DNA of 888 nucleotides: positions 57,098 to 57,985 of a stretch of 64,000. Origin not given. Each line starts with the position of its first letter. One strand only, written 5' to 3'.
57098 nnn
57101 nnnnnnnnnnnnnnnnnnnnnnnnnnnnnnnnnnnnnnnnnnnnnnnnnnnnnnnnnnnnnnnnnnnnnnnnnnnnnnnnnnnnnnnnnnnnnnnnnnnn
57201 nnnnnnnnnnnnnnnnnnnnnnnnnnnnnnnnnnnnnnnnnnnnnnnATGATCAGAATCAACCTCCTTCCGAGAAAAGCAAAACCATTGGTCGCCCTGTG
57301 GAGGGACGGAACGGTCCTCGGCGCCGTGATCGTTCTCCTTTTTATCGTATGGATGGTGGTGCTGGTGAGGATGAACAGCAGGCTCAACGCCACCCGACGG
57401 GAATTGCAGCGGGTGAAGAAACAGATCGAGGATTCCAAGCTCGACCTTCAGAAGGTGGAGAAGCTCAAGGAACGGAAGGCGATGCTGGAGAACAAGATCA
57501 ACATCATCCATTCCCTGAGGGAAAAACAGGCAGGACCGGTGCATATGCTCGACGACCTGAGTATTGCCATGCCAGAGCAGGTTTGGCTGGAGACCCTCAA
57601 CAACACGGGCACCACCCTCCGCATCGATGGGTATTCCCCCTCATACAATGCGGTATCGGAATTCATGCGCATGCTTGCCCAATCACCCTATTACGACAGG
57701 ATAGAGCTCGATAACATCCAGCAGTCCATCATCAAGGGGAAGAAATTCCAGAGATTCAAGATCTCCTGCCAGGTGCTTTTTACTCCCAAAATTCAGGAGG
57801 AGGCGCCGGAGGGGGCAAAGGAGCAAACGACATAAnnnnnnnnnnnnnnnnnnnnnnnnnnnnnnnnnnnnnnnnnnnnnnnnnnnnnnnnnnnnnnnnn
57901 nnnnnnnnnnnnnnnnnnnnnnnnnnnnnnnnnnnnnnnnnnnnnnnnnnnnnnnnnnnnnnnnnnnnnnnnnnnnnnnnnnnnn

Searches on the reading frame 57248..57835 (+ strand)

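Call 14: search_protein_families(library=pfam, proteins=[window:57248-57835:+], max_evalue=0.001)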
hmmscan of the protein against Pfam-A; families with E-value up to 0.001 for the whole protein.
window:57248-57835:+ (195 aa): 2 families
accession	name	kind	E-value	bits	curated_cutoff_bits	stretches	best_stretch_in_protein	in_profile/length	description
PF05137.18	PilN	-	1.2e-21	77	22.8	1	99-176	1-78/78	Fimbrial assembly protein (PilN)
PF04612.17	T2SSM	-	0.00069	20.3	27.8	0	23-78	20-75/160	Type II secretion system (T2SS), protein M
